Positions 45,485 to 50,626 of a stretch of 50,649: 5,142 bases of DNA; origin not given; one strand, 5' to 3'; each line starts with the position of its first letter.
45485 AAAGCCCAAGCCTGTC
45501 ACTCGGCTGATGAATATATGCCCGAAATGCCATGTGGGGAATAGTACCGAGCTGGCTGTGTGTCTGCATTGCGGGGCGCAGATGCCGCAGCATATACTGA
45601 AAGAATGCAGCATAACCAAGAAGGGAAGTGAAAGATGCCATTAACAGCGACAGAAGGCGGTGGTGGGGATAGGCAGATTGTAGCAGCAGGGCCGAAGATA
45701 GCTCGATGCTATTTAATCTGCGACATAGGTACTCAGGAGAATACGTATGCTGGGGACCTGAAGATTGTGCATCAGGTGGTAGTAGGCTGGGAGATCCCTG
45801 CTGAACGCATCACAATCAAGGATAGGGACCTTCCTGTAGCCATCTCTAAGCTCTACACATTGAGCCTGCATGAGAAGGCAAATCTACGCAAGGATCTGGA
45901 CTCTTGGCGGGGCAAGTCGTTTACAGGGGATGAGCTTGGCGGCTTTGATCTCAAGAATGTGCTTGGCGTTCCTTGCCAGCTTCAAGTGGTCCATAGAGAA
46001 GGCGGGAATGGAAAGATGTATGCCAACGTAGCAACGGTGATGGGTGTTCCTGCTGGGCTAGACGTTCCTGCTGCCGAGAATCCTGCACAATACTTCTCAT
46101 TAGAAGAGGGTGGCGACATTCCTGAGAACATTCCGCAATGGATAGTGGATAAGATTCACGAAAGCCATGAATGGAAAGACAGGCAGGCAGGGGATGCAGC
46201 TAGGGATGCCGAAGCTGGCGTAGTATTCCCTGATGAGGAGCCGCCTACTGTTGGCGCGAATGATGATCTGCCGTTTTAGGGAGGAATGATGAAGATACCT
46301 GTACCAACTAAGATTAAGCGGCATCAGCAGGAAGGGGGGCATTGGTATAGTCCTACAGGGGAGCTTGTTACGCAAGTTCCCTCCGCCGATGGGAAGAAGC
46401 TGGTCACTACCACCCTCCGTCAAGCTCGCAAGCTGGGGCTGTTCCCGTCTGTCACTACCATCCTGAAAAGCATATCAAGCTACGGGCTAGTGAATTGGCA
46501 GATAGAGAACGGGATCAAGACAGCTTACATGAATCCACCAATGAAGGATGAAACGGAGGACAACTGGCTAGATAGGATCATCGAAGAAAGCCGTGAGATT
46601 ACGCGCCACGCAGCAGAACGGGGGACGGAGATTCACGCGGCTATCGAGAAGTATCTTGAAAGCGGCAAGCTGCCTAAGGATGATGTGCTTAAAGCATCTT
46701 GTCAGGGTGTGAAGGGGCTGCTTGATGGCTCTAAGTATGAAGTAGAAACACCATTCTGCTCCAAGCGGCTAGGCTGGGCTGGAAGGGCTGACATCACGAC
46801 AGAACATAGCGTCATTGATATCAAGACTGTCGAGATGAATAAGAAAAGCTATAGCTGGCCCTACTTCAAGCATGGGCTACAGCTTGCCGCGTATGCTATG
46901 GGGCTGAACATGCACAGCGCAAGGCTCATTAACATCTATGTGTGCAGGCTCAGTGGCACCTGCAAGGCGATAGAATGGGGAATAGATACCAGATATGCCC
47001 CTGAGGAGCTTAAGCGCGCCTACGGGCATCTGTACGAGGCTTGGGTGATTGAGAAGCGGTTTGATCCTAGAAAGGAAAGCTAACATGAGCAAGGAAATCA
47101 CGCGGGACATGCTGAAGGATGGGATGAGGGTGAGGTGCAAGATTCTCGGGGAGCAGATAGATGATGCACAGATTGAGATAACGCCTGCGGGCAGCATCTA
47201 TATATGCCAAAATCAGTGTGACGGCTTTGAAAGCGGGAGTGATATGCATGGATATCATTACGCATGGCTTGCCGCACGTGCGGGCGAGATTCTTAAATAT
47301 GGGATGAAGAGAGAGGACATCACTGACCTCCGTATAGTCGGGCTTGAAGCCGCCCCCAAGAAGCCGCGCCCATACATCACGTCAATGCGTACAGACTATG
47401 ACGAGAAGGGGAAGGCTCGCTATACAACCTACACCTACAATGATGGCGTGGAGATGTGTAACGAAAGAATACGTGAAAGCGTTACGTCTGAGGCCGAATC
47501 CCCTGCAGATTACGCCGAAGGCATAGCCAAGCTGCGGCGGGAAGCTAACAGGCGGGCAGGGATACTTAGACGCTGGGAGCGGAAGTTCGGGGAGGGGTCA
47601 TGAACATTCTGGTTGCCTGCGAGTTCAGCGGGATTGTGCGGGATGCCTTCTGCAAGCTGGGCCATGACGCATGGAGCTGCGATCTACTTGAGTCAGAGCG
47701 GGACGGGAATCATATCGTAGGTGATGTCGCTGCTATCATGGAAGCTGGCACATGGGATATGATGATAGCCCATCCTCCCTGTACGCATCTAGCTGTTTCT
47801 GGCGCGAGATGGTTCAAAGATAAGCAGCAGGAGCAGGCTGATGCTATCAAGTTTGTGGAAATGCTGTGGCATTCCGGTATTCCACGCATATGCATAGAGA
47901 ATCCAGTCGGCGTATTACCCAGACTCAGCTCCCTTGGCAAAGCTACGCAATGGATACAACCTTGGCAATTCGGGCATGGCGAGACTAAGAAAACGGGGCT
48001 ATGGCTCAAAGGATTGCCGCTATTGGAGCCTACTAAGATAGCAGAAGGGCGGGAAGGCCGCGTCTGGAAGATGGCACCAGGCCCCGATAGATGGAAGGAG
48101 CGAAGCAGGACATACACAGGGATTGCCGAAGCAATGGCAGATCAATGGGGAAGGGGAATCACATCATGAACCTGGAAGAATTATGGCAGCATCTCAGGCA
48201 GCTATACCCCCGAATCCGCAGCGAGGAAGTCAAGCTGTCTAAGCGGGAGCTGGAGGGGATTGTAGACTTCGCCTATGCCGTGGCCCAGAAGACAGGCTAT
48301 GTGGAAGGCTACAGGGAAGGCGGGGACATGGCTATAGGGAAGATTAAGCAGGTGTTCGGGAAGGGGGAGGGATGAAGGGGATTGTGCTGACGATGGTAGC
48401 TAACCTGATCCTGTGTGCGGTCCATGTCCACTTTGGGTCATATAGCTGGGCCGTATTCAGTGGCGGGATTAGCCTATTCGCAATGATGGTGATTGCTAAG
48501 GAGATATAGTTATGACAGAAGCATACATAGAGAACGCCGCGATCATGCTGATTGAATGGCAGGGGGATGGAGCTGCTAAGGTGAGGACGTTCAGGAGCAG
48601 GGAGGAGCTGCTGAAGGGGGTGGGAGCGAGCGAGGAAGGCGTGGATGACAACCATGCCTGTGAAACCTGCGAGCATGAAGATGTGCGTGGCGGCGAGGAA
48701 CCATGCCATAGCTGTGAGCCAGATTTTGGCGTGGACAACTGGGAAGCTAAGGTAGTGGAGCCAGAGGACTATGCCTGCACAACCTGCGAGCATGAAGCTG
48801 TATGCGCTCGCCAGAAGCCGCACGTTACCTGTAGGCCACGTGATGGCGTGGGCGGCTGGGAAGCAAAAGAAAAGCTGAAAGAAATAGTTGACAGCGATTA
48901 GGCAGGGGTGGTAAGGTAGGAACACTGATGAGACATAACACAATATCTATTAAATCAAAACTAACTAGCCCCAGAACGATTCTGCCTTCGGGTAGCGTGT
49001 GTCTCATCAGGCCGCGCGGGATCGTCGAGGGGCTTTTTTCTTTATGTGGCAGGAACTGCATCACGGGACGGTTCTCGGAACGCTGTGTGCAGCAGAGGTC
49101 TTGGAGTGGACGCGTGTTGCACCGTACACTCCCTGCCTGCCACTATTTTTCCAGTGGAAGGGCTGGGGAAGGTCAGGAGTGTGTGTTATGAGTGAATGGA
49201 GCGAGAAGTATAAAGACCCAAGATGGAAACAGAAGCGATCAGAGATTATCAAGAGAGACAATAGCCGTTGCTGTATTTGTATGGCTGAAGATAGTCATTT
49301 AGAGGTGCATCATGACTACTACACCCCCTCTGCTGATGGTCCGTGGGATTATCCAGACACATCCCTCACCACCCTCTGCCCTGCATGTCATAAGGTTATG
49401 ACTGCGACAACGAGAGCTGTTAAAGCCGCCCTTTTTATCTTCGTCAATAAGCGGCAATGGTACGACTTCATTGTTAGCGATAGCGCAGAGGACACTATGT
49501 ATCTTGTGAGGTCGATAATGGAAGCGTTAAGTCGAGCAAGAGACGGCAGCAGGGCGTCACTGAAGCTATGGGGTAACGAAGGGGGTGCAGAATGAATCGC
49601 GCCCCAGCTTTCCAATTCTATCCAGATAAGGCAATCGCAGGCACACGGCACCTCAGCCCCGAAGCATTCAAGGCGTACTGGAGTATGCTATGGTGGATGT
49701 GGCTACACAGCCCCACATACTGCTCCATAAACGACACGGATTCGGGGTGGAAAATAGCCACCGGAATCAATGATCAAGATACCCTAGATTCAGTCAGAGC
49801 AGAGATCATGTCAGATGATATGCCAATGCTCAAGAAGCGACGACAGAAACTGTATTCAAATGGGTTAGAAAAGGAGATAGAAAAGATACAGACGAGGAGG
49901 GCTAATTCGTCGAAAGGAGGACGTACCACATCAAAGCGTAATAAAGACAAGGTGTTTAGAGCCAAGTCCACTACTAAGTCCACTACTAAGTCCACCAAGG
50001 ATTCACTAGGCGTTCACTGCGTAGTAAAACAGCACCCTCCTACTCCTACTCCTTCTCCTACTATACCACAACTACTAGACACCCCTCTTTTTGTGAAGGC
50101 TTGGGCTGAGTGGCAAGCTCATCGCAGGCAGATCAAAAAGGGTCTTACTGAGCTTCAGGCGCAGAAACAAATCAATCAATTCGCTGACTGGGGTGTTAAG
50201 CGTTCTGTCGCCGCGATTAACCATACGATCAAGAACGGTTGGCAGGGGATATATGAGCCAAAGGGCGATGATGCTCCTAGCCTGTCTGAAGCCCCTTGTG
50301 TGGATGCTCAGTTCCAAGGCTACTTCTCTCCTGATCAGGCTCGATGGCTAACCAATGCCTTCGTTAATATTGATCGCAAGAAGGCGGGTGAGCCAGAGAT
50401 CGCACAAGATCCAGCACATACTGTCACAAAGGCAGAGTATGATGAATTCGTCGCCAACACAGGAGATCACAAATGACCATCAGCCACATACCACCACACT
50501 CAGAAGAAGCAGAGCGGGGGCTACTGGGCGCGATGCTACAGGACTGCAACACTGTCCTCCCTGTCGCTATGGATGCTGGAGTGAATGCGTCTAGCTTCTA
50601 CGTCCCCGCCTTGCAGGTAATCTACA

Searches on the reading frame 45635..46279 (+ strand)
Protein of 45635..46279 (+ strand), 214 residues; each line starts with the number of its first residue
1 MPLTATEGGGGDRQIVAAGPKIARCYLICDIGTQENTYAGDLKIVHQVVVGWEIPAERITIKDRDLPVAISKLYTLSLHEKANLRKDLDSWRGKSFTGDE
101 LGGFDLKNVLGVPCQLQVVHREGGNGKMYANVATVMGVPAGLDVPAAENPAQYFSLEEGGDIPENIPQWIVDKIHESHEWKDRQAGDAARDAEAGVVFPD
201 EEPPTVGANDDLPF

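Call 64: search_protein_families(library=phrogs, proteins=[window:45635-46279:+], max_evalue=0.01)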
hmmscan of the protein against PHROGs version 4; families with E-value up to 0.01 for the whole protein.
window:45635-46279:+ (214 aa): 1 family
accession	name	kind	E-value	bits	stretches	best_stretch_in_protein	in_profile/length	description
phrog_862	-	unknown function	1.2e-13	52.5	1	6-157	24-186/276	-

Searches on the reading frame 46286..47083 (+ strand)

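Call 64: search_protein_families(library=phrogs, proteins=[window:46286-47083:+], max_evalue=0.01)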
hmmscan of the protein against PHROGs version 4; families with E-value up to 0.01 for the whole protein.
window:46286-47083:+ (265 aa): 4 families
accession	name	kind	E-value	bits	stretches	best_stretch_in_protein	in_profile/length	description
phrog_298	-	DNA, RNA and nucleotide metabolism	2.5e-27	97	1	52-210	65-214/293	exonuclease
phrog_1706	-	DNA, RNA and nucleotide metabolism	9.9e-11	42.6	1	108-244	83-209/293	CRISPR/Cas system associated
phrog_466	-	DNA, RNA and nucleotide metabolism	1.6e-06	28.7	1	46-211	126-323/446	exonuclease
phrog_69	-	DNA, RNA and nucleotide metabolism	0.00019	21.6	1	96-209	108-249/501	exonuclease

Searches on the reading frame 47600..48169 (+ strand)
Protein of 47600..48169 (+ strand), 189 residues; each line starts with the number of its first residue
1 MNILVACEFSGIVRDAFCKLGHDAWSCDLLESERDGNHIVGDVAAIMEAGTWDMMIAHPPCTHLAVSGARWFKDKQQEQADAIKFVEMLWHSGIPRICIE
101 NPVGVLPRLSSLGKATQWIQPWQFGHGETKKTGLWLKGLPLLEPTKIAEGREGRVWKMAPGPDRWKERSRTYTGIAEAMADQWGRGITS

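Call 64: search_protein_families(library=phrogs, proteins=[window:47600-48169:+], max_evalue=0.01)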
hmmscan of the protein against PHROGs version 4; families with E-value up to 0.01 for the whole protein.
window:47600-48169:+ (189 aa): 2 families
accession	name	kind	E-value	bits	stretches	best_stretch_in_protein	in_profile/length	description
phrog_757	-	other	1.6e-66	224.9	1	1-186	15-221/247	DNA methyltransferase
phrog_27471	-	unknown function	3.2e-36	124.4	1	94-184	5-93/93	-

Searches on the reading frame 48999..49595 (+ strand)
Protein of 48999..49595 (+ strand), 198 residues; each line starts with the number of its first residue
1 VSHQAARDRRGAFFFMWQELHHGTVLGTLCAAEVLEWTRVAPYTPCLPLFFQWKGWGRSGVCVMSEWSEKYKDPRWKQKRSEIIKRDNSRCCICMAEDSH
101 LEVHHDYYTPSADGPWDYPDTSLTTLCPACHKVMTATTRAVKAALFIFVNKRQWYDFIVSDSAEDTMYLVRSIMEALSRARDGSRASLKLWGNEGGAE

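Call 64: search_protein_families(library=phrogs, proteins=[window:48999-49595:+], max_evalue=0.01)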
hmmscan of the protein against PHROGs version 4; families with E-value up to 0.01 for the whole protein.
window:48999-49595:+ (198 aa): 14 families
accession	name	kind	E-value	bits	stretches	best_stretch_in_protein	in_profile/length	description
phrog_589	-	DNA, RNA and nucleotide metabolism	5e-13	50.2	1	65-140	68-144/179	HNH endonuclease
phrog_119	-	DNA, RNA and nucleotide metabolism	8.9e-13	48.8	1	64-142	179-262/443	HNH endonuclease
phrog_144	-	DNA, RNA and nucleotide metabolism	2.2e-10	41.5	1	66-142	62-140/175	HNH endonuclease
phrog_8048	-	DNA, RNA and nucleotide metabolism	3.3e-08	34.1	1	66-136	154-227/273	HNH endonuclease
phrog_333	-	DNA, RNA and nucleotide metabolism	3.7e-06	28.2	1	64-142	5-86/138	HNH endonuclease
phrog_5956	-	DNA, RNA and nucleotide metabolism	8.7e-06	26.4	1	64-138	35-111/138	HNH endonuclease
phrog_8446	-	DNA, RNA and nucleotide metabolism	4.9e-05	24.1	1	73-138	125-199/211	HNH endonuclease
phrog_4581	-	head and packaging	0.00016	22.2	1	65-137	42-111/395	terminase small subunit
phrog_1271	-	DNA, RNA and nucleotide metabolism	0.00021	21.8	1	62-144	238-325/361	HNH endonuclease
phrog_5200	-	DNA, RNA and nucleotide metabolism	0.00025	22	1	71-141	23-91/154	HNH endonuclease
phrog_2323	-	DNA, RNA and nucleotide metabolism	0.00029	21.8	1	65-138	13-87/113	HNH endonuclease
phrog_14314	-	DNA, RNA and nucleotide metabolism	0.0011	20.3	1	77-138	5-65/252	HNH endonuclease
phrog_7370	-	DNA, RNA and nucleotide metabolism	0.0034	18.4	1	81-140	34-89/115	HNH endonuclease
phrog_16986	-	unknown function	0.0075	16.9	1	70-131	2-62/248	-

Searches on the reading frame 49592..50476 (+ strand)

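Call 64: search_protein_families(library=phrogs, proteins=[window:49592-50476:+], max_evalue=0.01)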
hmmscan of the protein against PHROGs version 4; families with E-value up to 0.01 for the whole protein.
window:49592-50476:+ (294 aa): 4 families
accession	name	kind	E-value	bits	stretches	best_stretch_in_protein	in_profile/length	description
phrog_678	-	DNA, RNA and nucleotide metabolism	2.7e-11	44.7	1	101-232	154-291/346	replication initiation O-like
phrog_18589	-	unknown function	8.6e-10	39.8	1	152-232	33-109/156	-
phrog_9327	-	DNA, RNA and nucleotide metabolism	8.4e-05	23.3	1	2-153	2-153/276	primosomal protein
phrog_6451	-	DNA, RNA and nucleotide metabolism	0.00027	21.8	1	94-235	109-248/272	primosomal protein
